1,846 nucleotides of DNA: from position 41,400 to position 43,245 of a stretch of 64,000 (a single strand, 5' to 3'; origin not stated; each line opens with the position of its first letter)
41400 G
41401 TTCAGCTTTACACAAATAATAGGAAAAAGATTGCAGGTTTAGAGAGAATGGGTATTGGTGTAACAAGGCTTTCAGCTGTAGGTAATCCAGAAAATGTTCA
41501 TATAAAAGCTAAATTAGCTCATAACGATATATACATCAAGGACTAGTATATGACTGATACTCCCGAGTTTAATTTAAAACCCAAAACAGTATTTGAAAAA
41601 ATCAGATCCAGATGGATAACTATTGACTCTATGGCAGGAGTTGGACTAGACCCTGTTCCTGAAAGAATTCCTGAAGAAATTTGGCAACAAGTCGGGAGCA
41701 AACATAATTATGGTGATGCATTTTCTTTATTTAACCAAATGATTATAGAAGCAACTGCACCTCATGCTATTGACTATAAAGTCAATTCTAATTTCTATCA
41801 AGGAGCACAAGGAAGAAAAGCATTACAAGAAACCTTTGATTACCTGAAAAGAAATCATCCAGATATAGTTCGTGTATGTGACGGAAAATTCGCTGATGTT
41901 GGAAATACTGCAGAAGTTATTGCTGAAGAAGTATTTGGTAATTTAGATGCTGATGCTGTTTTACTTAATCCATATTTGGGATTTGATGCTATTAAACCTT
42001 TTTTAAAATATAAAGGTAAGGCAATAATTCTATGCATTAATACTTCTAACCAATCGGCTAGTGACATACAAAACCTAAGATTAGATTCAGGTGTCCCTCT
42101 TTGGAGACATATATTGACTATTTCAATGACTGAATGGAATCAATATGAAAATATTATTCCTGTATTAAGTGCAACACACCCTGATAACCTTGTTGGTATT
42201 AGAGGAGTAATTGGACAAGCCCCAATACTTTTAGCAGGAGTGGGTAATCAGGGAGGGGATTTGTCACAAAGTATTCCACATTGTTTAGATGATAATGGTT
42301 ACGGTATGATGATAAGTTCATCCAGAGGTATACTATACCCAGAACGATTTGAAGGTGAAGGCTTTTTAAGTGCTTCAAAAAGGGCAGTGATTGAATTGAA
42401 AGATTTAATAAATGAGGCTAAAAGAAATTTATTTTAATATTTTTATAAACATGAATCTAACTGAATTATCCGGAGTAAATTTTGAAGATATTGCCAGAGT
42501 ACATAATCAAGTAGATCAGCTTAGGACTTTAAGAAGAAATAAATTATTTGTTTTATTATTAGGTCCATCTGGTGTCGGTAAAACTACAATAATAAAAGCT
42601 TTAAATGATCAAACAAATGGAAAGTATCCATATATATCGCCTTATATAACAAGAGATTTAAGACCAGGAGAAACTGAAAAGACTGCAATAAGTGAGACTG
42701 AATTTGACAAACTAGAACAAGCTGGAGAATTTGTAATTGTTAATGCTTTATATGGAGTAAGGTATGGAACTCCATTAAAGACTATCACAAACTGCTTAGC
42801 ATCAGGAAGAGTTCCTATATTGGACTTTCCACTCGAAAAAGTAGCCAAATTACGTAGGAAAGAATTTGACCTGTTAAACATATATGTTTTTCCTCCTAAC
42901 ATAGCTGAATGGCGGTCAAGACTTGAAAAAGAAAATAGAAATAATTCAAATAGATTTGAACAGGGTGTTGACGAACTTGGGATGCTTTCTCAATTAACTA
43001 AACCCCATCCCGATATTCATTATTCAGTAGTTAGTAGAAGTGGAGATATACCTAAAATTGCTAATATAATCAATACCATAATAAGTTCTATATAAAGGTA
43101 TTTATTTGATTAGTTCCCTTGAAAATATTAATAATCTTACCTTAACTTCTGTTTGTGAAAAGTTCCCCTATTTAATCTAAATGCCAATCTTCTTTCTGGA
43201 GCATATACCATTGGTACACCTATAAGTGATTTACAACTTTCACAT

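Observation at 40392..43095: Tight operon of GTP-cyclohydrolase-II-like, type-2 OMP-decarboxylase-like and guanylate-kinase-like genes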

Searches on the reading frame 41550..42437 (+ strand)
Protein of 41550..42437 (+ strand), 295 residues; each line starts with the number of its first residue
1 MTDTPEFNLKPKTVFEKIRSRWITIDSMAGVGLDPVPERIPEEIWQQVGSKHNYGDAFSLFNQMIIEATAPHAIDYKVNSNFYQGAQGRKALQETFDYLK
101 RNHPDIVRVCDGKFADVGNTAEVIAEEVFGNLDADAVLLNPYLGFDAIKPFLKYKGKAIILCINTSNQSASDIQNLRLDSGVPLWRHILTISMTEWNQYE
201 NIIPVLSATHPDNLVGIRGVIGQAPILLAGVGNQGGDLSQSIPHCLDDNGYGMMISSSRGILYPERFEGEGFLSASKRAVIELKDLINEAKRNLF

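Call 3: search_protein_families(library=pfam, proteins=[window:41550-42437:+], max_evalue=0.01)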
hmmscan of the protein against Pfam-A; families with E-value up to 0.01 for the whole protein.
window:41550-42437:+ (295 aa): 1 family
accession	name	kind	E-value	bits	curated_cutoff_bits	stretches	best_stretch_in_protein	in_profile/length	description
PF00215.30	OMPdecase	-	5.8e-13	49.7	27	1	63-261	17-208/221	Orotidine 5'-phosphate decarboxylase / HUMPS family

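Call 4: search_protein_families(library=ncbifam, proteins=[window:41550-42437:+], max_evalue=0.01)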
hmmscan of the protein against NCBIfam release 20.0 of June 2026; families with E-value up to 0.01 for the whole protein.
window:41550-42437:+ (295 aa): 3 families
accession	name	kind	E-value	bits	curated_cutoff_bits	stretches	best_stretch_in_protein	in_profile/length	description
TIGR02127.1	pyrF_sub2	equivalog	7.7e-48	162.9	110.6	1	20-265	7-251/261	orotidine-5'-phosphate decarboxylase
NF004034.0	PRK05500.1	equivalog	3.6e-33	114.9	656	1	14-262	3-242/478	bifunctional orotidine-5'-phosphate decarboxylase/orotate phosphoribosyltransferase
NF010386.0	PRK13813.1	equivalog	2e-07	30.8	208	1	109-242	58-183/216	orotidine 5'-phosphate decarboxylase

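Call 33: search_solved_structures(query=window:41550-42437:+, max_evalue=0.001, show_alignments=2)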
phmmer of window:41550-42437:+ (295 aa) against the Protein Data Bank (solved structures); distinct sequences matched with E-value up to 0.001: 32.
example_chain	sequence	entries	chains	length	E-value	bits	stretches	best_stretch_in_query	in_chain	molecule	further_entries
3qw3_A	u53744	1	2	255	1.2e-27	100.3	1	64-262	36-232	Orotidine-5-phosphate decarboxylase/orotate phosphoribosyltransferase, putative (Ompdcase-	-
3qw4_B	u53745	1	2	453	5.2e-27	98.2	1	64-262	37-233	UMP synthase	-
4mjz_A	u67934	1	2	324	3.4e-25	92.3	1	12-177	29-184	Orotidine 5'-phosphate decarboxylase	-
3r89_A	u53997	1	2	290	2.4e-17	66.5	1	26-264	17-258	Orotidine 5'-phosphate decarboxylase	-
2f84_A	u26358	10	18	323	2.9e-12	49.8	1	54-260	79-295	orotidine monophosphate decarboxylase | Orotidine-monophosphate-decarboxylase | Orotidine 5'-phosphate decarboxylase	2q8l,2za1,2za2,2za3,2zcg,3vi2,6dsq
2q8z_A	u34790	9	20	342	3.4e-12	49.6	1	55-260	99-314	Orotidine-monophosphate-decarboxylase | Orotidine 5' monophosphate decarboxylase | Orotidine 5'-phosphate decarboxylase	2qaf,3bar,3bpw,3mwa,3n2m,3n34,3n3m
2aqw_A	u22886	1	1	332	4.6e-11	45.9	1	52-261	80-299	putative orotidine-monophosphate-decarboxylase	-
2fds_A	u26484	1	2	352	7.8e-11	45.1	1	49-261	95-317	orotidine-monophosphate-decarboxylase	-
2ffc_A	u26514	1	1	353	2.7e-10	43.4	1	53-261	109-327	orotidine 5-monophosphate decarboxylase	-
2guu_A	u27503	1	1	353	4.1e-10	42.8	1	53-261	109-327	ODcase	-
3v75_A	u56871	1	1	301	1.6e-07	34.3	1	59-236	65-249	Orotidine 5'-phosphate decarboxylase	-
2cz5_A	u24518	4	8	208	7.6e-05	25.5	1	105-242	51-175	Orotidine 5'-phosphate decarboxylase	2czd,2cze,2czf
4lc8_A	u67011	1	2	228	0.0003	23.5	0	109-242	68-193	Orotidine 5'-phosphate decarboxylase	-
3nq6_A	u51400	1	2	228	0.00031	23.5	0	109-242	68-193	Orotidine 5'-phosphate decarboxylase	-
3nq7_A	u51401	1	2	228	0.00038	23.2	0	109-242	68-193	Orotidine 5'-phosphate decarboxylase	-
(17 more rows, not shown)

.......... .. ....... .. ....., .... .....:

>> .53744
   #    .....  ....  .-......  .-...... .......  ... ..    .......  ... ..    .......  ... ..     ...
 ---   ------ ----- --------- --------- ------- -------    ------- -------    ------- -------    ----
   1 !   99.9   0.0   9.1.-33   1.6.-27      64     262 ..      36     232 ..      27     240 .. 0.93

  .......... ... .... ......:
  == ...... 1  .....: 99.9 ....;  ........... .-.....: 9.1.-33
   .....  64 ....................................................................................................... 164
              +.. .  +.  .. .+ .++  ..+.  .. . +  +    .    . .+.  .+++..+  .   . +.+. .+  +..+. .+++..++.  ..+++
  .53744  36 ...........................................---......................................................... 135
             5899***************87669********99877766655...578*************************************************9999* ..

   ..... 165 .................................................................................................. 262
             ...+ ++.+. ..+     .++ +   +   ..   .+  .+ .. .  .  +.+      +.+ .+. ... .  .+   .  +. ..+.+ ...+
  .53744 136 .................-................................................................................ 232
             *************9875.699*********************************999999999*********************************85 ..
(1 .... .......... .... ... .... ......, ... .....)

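Call 53: search_protein_families(library=padloc, proteins=[window:41550-42437:+], max_evalue=0.01)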
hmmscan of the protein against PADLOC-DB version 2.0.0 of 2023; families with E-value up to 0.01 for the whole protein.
window:41550-42437:+ (295 aa): 0 families

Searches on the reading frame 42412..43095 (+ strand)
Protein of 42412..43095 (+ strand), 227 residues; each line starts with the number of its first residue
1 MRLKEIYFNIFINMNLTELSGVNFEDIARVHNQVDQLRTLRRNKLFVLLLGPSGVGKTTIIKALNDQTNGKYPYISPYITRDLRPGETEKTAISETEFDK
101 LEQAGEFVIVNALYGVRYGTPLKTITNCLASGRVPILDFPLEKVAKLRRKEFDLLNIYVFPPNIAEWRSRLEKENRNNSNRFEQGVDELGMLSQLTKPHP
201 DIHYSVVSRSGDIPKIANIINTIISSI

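Call 3: search_protein_families(library=pfam, proteins=[window:42412-43095:+], max_evalue=0.01)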
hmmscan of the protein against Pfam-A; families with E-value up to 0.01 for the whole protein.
window:42412-43095:+ (227 aa): 15 families
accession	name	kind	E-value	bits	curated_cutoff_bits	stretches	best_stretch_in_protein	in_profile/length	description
PF00625.27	Guanylate_kin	-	3.3e-17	63.2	25.2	1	47-188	5-149/182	Guanylate kinase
PF13191.12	AAA_16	-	2.6e-05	25.2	32.6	1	27-75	9-63/167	AAA ATPase domain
PF03193.22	RsgA_GTPase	-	2.6e-05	24.6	30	1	30-74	93-136/174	RsgA GTPase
PF13401.12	AAA_22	-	0.00034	21.4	27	1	42-70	3-31/130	AAA domain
PF03215.21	Rad17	-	0.00068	20.1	23.8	1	22-77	23-79/186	Rad17 P-loop domain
PF13476.12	AAA_23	-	0.00073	20.7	27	1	44-83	19-58/201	AAA domain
PF00004.35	AAA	-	0.00083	20.3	21.2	1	47-74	1-28/131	ATPase family associated with various cellular activities (AAA)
PF00005.33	ABC_tran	-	0.0013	19.8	25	1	47-70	14-37/137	ABC transporter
PF12775.13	AAA_7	-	0.0013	18.8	25.8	1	37-75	26-65/181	P-loop containing dynein motor region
PF13521.12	AAA_28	-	0.0015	19.2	27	1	47-100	2-53/164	AAA domain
PF20720.3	nSTAND3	-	0.0023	18.1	27.2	1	40-64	13-37/155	Novel STAND NTPase 3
PF13555.12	AAA_29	-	0.004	17.3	27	1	42-64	21-42/61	P-loop containing region of AAA domain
PF13604.12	AAA_30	-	0.0041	17.3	27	1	33-68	6-42/191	AAA domain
PF07728.20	AAA_5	-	0.0046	17.4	22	1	47-75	2-31/139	AAA domain (dynein-related subfamily)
PF13671.12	AAA_33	-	0.0066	17.2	27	0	47-176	2-120/143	AAA domain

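Call 4: search_protein_families(library=ncbifam, proteins=[window:42412-43095:+], max_evalue=0.01)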
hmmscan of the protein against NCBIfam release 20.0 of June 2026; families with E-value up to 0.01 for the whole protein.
window:42412-43095:+ (227 aa): 19 families
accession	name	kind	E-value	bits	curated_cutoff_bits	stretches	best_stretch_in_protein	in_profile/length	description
TIGR03263.1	guanyl_kin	equivalog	2.9e-21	75.9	160.45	1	46-184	3-143/180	guanylate kinase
NF011325.0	PRK14738.1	equivalog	7.7e-20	71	263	1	43-225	12-193/206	guanylate kinase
NF011324.0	PRK14737.1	equivalog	8.8e-16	58.2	318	1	44-187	6-150/187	guanylate kinase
TIGR02322.1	phosphon_PhnN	equivalog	5.1e-15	55.6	156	1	46-185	3-142/179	phosphonate metabolism protein/1,5-bisphosphokinase (PRPP-forming) PhnN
NF007485.0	PRK10078.1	equivalog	1.2e-06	28.4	153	1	47-132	5-89/186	ribose 1,5-bisphosphokinase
NF049994.1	slr1306_fam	domain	0.00052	18.7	490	1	24-71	87-136/470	slr1306 family protein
TIGR03265.1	PhnT2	equivalog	0.0039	16.5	457.7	1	43-71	29-60/353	putative 2-aminoethylphosphonate ABC transporter ATP-binding protein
NF043075.1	MMSYN1_0197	equivalog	0.0042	16.1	550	1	42-65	26-49/341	spermidine/putrescine ABC transporter ATP-binding protein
TIGR02857.1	CydD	equivalog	0.0053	15.8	435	1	18-66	323-370/529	thiol reductant ABC exporter subunit CydD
NF006987.0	PRK09452.1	equivalog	0.0059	15.3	482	1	34-64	33-63/378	spermidine/putrescine ABC transporter ATP-binding protein PotA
NF003229.0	PRK04195.1-5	equivalog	0.0068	15.2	280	1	44-68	44-68/413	replication factor C large subunit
NF008809.0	PRK11831.1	equivalog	0.0073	15.6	441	0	14-68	6-58/270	phospholipid ABC transporter ATP-binding protein MlaF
NF009067.0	PRK12402.1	equivalog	0.0076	15.2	317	0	23-69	13-61/340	replication factor C small subunit 2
TIGR00972.1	3a0107s01c2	equivalog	0.0079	15.6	343.2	0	42-66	26-49/248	phosphate ABC transporter ATP-binding protein PstB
NF041815.1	Avs4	equivalog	0.0079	13.4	1500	0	32-74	193-235/1579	AVAST type 4 anti-phage nuclease Avs4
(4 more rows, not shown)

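Call 41: search_solved_structures(query=window:42412-43095:+, max_evalue=0.001, show_alignments=3)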
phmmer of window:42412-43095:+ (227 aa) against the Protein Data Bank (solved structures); distinct sequences matched with E-value up to 0.001: 40.
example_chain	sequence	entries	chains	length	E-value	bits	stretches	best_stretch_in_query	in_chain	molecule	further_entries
7n6g_6M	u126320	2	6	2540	7.6e-24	87.8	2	48-160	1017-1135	FAP42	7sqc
4qrh_A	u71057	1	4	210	5.7e-14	55.5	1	44-189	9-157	Guanylate kinase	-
2j41_A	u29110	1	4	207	6.2e-14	55.4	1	44-189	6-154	GUANYLATE KINASE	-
7luy_A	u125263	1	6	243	7.1e-13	51.9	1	37-176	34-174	Guanylate kinase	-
3tr0_A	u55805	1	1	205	1.6e-12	50.7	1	42-221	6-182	Guanylate kinase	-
9jae_A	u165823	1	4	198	5.1e-12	49.1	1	47-178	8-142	Guanylate kinase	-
1lvg_A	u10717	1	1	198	1.9e-11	47.2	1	47-177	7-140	Guanylate kinase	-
7u5f_A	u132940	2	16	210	3.2e-11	46.5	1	48-186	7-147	Guanylate kinase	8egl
6nui_A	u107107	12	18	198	6.6e-11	45.5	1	47-178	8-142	Guanylate kinase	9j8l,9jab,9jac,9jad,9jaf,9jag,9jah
8pts_A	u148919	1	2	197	6.6e-11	45.5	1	47-178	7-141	Guanylate kinase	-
4f4j_A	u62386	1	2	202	2.9e-10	43.4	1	47-177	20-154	Guanylate kinase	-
3tau_A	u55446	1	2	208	2.2e-09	40.4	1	43-178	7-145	Guanylate kinase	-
1gky_A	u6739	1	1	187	3.5e-09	39.8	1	47-177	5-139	GUANYLATE KINASE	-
1ex6_A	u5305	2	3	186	3.6e-09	39.8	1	47-177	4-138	GUANYLATE KINASE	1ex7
3ney_A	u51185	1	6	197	7.4e-09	38.8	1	45-171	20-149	55 kDa erythrocyte membrane protein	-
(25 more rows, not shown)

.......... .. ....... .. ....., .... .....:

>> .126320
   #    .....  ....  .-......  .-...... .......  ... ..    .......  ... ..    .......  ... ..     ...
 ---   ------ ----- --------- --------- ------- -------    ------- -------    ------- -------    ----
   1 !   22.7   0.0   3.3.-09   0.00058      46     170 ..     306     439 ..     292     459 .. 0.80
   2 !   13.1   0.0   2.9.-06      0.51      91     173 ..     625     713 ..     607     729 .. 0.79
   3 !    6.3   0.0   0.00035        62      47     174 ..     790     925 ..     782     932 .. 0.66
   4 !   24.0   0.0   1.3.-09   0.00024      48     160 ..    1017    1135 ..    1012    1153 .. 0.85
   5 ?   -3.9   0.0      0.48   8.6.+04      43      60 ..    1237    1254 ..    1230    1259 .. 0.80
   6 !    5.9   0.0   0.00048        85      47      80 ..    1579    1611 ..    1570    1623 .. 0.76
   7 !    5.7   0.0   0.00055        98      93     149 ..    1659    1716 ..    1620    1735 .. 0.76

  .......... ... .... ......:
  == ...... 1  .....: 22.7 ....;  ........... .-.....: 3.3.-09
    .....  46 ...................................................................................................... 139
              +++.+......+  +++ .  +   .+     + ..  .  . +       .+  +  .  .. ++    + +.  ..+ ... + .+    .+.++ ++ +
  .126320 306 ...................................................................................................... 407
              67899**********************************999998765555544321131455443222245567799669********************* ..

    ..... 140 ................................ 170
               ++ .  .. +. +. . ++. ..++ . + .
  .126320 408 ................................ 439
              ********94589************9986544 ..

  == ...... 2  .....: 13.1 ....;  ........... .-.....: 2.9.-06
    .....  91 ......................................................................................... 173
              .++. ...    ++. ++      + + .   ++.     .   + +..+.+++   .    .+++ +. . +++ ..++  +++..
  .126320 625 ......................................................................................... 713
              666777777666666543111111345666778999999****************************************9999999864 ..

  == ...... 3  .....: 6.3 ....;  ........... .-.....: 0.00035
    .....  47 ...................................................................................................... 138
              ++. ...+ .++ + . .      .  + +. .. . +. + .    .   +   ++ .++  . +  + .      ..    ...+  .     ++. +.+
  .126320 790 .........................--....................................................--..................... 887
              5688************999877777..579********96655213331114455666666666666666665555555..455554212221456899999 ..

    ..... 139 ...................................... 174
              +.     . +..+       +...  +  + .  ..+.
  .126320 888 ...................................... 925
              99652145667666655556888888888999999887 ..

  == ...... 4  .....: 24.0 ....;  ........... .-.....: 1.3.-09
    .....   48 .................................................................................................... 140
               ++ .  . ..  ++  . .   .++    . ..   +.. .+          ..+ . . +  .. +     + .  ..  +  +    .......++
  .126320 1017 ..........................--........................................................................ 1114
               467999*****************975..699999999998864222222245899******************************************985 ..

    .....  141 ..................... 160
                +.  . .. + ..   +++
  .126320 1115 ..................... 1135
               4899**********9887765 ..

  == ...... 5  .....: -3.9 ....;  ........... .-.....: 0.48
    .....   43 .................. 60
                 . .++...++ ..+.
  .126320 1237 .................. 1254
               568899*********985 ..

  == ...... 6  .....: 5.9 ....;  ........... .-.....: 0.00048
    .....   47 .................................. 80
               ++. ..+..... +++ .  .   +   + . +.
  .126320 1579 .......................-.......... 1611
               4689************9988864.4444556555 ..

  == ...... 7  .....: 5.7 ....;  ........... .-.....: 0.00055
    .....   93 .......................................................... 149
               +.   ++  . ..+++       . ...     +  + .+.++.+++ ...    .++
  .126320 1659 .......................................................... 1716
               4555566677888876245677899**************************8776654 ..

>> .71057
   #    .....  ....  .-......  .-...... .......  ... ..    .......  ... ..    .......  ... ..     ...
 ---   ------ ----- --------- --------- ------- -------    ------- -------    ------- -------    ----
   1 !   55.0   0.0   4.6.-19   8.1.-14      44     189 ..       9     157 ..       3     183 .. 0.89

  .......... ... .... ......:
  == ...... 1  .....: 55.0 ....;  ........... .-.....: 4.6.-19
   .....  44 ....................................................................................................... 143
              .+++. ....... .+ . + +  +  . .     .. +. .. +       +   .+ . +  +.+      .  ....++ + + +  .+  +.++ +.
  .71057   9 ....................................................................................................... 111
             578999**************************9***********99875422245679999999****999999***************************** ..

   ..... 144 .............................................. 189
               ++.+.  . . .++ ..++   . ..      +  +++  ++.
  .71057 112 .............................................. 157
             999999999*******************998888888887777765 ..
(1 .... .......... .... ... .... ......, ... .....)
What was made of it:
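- On Guanylate kinase (Gmk): Alignments to 2j41 and 4qrh (calls 3, 41).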

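Call 53: search_protein_families(library=padloc, proteins=[window:42412-43095:+], max_evalue=0.01)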
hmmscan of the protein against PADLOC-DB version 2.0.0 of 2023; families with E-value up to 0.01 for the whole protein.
window:42412-43095:+ (227 aa): 13 families
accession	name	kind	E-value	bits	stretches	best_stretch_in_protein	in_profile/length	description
PDLC05065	PDC-S68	-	0.00021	17.2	1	30-68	607-644/1221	-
PDLC03838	DolB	-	0.00041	17.7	1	34-71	155-193/375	-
PDLC02914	ATPase-Toprim_I-B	-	0.00071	16.9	1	25-66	8-47/443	-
PDLC03991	PD-Lambda-4_A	-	0.00076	15.2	1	29-72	218-262/1283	-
PDLC04135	mad3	-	0.0013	16.3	1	44-64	22-42/374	mads_3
PDLC04606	PDC-M37B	-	0.0013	16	1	44-71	173-201/390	-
PDLC02373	dCTPase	-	0.0026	14.7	1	33-77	143-191/630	-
PDLC04140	mad8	-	0.003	15.1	1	46-73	29-56/314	mads_8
PDLC04605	PDC-M37B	-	0.0047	14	1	37-72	296-332/518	-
PDLC04789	PDC-S01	-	0.0053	13.8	1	39-75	13-48/375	-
PDLC02980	AriA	-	0.0081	14.1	0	46-65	1-20/304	-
PDLC02335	AbiLi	-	0.0092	13.1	1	13-65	48-97/326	AbiLi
PDLC02169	Avs4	-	0.0096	11.2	0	32-73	197-237/1570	-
